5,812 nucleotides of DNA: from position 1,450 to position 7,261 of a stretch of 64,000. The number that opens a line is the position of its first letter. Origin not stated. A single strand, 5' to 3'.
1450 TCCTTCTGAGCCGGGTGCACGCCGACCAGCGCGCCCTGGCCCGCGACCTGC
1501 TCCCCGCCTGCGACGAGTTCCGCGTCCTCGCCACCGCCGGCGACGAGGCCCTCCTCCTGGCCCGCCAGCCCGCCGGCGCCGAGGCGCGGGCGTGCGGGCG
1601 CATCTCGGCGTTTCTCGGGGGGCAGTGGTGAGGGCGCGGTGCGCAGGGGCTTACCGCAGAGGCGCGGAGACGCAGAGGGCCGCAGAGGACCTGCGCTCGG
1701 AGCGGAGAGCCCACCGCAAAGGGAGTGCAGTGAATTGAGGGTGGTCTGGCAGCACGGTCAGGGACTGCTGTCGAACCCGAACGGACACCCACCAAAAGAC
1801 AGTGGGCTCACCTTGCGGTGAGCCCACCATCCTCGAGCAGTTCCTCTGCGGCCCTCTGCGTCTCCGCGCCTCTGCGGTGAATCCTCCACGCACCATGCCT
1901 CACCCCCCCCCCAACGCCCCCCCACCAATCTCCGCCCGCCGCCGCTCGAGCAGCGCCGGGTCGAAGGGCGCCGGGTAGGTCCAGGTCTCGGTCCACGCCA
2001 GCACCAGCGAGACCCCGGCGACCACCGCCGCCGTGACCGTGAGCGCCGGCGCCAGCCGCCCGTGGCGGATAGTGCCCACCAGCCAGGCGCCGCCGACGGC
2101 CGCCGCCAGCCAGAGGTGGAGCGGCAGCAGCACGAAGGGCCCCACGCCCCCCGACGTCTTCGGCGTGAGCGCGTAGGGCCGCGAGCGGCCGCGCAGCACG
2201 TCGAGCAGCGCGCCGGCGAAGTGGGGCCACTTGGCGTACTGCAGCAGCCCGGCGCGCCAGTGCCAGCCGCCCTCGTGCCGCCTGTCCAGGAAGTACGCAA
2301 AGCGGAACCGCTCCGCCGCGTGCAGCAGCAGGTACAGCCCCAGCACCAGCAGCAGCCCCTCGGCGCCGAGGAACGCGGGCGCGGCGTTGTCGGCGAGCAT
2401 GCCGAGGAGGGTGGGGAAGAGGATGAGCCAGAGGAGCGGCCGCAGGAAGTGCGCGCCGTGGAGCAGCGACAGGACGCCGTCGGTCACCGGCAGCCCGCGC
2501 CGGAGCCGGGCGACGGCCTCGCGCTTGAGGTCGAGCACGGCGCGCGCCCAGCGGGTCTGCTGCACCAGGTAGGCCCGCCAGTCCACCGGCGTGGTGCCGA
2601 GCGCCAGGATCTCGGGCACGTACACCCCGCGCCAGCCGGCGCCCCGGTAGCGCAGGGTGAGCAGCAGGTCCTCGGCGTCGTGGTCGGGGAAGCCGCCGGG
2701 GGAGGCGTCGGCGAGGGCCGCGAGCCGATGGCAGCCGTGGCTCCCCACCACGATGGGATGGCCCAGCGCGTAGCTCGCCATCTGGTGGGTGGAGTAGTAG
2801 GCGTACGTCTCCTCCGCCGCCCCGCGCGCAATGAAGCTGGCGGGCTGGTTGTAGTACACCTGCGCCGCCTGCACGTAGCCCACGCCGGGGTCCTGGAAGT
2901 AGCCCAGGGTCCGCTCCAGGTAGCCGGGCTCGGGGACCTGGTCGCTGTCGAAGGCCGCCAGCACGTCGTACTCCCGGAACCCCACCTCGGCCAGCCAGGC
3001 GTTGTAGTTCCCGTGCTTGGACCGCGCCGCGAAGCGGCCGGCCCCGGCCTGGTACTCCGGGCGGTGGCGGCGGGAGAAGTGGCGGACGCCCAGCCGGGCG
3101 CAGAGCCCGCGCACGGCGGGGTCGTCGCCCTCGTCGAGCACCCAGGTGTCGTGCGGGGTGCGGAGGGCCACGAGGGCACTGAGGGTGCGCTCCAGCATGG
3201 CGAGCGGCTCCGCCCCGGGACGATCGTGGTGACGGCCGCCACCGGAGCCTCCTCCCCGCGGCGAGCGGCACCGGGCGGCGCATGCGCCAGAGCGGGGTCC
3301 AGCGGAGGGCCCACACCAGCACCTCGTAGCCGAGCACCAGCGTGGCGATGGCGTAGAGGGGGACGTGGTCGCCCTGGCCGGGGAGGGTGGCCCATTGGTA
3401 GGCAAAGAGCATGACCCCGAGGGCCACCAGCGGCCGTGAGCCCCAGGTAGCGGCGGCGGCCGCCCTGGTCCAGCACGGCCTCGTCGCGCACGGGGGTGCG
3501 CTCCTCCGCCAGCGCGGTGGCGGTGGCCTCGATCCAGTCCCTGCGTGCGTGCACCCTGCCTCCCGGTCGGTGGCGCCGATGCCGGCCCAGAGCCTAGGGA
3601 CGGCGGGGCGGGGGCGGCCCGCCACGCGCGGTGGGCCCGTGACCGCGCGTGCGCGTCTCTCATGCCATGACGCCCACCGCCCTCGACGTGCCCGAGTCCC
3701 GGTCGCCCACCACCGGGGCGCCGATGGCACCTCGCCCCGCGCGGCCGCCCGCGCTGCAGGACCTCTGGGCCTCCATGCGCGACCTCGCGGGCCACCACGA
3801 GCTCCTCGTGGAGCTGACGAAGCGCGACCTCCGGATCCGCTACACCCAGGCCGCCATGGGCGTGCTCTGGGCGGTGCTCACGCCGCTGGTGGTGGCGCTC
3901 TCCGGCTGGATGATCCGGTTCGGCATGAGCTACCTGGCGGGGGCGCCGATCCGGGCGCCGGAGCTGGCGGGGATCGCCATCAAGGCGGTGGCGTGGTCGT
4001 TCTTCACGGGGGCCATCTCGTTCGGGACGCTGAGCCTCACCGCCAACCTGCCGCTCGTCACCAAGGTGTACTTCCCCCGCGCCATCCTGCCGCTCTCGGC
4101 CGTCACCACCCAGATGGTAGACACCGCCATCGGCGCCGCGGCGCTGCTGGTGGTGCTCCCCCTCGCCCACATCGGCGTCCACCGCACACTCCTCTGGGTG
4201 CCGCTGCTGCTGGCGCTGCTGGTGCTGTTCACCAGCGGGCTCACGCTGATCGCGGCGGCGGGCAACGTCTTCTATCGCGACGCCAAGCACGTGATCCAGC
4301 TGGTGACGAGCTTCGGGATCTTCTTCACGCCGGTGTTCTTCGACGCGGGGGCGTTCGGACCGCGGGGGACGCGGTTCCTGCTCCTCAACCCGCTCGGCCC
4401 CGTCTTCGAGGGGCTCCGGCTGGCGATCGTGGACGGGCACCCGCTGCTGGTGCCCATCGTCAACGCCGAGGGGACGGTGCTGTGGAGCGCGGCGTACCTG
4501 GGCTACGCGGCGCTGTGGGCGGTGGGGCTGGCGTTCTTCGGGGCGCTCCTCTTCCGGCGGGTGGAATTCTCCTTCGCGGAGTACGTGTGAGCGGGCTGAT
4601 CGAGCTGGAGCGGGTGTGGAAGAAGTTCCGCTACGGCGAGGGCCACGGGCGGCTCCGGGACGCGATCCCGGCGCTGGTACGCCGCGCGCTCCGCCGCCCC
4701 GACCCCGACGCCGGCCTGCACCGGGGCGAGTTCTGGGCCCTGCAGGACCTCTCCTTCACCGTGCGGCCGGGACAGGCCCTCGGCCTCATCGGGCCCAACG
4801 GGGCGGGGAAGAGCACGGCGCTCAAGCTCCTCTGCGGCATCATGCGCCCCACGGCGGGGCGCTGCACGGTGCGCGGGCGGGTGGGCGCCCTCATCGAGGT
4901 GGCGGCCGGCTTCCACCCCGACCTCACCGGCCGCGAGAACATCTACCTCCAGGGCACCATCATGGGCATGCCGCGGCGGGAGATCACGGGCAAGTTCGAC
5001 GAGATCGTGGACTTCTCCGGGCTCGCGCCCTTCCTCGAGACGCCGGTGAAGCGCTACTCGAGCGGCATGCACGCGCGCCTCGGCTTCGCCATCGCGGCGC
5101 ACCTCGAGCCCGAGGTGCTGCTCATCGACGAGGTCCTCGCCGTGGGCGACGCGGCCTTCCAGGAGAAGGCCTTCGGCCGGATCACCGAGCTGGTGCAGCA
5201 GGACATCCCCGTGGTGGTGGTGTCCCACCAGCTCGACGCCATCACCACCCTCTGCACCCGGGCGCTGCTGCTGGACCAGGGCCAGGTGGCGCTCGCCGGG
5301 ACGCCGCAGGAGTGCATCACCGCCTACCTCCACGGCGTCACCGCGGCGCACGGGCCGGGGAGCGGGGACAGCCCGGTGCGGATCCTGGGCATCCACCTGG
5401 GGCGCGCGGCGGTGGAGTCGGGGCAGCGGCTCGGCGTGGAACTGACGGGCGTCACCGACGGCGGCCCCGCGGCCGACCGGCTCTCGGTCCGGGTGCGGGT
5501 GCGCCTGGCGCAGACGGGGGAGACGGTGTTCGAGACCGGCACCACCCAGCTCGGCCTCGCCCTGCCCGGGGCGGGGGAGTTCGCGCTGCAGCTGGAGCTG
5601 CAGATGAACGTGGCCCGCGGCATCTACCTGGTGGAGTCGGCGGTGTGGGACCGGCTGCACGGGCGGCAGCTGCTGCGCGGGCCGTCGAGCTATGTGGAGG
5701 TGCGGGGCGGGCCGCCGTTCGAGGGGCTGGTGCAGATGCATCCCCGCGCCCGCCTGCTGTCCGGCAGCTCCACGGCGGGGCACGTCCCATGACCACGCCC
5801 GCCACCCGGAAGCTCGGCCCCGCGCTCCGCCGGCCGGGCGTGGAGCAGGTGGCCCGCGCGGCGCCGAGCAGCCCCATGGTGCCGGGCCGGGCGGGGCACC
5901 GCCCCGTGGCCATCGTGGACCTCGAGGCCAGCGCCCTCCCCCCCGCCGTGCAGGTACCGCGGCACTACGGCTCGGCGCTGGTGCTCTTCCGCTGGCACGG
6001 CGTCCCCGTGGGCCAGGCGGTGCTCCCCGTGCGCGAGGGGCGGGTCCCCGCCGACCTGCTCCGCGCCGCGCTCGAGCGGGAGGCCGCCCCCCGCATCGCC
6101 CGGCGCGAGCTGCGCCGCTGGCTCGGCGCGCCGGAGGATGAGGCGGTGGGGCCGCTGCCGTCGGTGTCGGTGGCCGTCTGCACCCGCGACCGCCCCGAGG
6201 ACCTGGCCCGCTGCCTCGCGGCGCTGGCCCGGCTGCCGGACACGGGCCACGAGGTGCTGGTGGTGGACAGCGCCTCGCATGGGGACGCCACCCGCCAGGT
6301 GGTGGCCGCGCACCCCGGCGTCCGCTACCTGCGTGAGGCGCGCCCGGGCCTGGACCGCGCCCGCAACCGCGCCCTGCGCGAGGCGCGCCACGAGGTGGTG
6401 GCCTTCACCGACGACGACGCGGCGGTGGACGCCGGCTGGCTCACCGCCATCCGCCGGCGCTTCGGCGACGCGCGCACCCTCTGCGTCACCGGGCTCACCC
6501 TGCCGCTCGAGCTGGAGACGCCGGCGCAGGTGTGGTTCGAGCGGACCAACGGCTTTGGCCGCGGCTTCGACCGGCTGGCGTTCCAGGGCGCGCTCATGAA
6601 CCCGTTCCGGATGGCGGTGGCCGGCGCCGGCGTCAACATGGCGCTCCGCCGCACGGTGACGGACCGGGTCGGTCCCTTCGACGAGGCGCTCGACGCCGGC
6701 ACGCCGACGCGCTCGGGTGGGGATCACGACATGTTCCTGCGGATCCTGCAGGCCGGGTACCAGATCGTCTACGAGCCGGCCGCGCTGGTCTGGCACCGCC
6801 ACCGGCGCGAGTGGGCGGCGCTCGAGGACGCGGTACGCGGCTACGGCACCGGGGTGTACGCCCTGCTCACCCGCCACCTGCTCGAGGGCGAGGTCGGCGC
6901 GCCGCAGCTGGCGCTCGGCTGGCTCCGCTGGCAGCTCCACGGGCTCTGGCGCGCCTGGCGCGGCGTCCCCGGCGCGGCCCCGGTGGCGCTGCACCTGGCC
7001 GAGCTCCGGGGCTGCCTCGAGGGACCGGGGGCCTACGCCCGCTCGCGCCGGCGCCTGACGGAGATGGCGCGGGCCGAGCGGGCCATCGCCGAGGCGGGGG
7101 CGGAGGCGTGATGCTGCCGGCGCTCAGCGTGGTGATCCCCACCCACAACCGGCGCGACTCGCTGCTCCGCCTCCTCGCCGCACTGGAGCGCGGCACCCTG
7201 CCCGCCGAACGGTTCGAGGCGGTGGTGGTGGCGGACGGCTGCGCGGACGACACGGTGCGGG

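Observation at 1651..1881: Unclassified family of ~220-235 bp elements with ~50-bp terminal inverted repeats, found only at convergent gene junctions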

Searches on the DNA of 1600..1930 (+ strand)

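Call 55: search_rna_families(source=window, start=1600, end=1930, threshold=evalue, max_evalue=5)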
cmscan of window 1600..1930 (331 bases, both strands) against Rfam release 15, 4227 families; matches with E-value up to 5: 10.
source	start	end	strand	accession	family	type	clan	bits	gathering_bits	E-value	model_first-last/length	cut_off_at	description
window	1648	1883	+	RF04159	MIR1437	Gene; miRNA;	-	64.1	168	7.3e-11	1-192/192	no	MIR1437 microRNA precursor family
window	1660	1871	-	RF04159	MIR1437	Gene; miRNA;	-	61.7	168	2.5e-10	1-192/192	no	MIR1437 microRNA precursor family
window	1652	1880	-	RF04119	MIR1858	Gene; miRNA;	-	57.5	137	1.5e-09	1-197/197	no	MIR1858 microRNA precursor family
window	1643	1887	+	RF04119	MIR1858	Gene; miRNA;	-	51.7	137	3.1e-08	1-197/197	no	MIR1858 microRNA precursor family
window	1793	1846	-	RF02353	BjrC68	Gene; sRNA;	-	27.2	39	3.4e-05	1-82/82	no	Bradyrhizobiaceae sRNA BjrC68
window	1649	1880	-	RF04203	MIR1144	Gene; miRNA;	-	23.4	90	0.04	1-197/197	no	MIR1144 microRNA precursor family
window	1798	1831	-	RF03703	mir-3622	Gene; miRNA;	-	19.7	78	0.39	1-84/84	no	mir-3622 microRNA precursor family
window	1776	1852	-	RF03587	mir-1202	Gene; miRNA;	-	18.8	80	0.33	1-80/80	no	mir-1202 microRNA precursor family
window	1761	1829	+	RF02985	ftsZ-DE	Gene; sRNA;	-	18.7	72.2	0.25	1-69/69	no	ftsZ-DE RNA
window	1869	1904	-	RF01276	sR53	Gene; snRNA; snoRNA; CD-box;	-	11.8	49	2.2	32-60/60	no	Small nucleolar RNA sR53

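Call 56: search_dna_similar(query=window:1630-1900:+, collection=plasmids, mode=distant, max_evalue=0.001, max_rows=15)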
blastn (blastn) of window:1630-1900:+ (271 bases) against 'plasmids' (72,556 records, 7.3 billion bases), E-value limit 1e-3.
No match.

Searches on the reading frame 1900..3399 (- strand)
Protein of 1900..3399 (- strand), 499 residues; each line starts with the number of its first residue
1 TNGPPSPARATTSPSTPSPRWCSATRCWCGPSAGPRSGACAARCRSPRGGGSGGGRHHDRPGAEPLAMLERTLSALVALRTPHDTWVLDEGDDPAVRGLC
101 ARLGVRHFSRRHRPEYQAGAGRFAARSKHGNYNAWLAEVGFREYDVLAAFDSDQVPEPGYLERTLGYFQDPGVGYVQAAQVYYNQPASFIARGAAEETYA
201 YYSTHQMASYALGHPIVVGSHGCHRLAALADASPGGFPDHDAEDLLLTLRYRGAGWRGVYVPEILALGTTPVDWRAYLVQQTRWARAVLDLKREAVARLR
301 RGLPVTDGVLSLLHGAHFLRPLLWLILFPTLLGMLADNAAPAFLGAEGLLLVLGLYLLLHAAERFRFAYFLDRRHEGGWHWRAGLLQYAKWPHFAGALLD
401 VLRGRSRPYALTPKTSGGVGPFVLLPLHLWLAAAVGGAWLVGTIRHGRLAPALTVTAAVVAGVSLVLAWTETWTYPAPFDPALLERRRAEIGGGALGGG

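Call 31: search_protein_families(library=pfam, proteins=[window:1900-3399:-], max_evalue=0.001)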
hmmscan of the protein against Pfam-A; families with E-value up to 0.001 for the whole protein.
window:1900-3399:- (499 aa): 4 families
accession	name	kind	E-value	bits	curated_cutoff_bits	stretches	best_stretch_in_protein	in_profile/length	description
PF13632.12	Glyco_trans_2_3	-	2.1e-17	64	27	1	151-357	6-196/198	Glycosyl transferase family group 2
PF13641.12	Glyco_tranf_2_3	-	2.8e-14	54.1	27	1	127-287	73-230/230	Glycosyltransferase like family 2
PF13506.12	Glyco_transf_21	-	9.7e-08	32.1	21.7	1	143-286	30-174/174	Glycosyl transferase family 21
PF00535.33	Glycos_transf_2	-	0.00055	20.3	23.3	0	143-217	78-152/168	Glycosyl transferase family 2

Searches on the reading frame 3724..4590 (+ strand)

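Call 83: search_protein_families(library=pfam, proteins=[window:3724-4590:+], max_evalue=0.0001)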
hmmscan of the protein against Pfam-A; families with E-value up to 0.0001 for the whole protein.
window:3724-4590:+ (288 aa): 1 family
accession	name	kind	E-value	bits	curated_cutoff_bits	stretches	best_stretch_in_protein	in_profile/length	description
PF01061.29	ABC2_membrane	-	1.5e-12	47.9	26.9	1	28-234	3-209/211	ABC-2 type transporter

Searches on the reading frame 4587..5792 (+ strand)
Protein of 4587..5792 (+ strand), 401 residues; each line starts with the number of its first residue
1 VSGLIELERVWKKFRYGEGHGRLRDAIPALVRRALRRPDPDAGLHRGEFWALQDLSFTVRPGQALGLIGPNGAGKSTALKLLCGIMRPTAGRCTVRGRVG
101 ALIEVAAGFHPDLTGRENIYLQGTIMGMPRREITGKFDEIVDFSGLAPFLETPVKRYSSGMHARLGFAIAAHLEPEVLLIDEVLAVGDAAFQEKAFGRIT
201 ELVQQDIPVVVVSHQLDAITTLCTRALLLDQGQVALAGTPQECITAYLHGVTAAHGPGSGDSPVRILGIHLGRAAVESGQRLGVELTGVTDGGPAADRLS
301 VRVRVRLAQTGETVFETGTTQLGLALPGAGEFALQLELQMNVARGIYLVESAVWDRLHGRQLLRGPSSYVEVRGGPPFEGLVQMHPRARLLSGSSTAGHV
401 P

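Call 83: search_protein_families(library=pfam, proteins=[window:4587-5792:+], max_evalue=0.0001)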
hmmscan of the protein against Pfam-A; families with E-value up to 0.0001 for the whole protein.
window:4587-5792:+ (401 aa): 1 family
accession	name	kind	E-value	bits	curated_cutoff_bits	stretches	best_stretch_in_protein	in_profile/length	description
PF00005.33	ABC_tran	-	3.7e-21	76.6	25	1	52-183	1-135/137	ABC transporter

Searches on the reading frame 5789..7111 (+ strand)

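Call 83: search_protein_families(library=pfam, proteins=[window:5789-7111:+], max_evalue=0.0001)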
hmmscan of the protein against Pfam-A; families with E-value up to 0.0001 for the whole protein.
window:5789-7111:+ (440 aa): 5 families
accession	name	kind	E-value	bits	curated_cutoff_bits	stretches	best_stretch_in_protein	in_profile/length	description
PF00535.33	Glycos_transf_2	-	1.6e-20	74.1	23.3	1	127-239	1-117/168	Glycosyl transferase family 2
PF13641.12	Glyco_tranf_2_3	-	5.5e-17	63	27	1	124-345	1-220/230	Glycosyltransferase like family 2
PF13632.12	Glyco_trans_2_3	-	5.1e-06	26.9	27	1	204-344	2-131/198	Glycosyl transferase family group 2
PF10111.15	Glyco_tranf_2_2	-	1.2e-05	25.3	27.3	1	151-339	27-219/276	Glycosyltransferase like family 2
PF13506.12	Glyco_transf_21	-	9.2e-05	22.4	21.7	0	194-298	24-121/174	Glycosyl transferase family 21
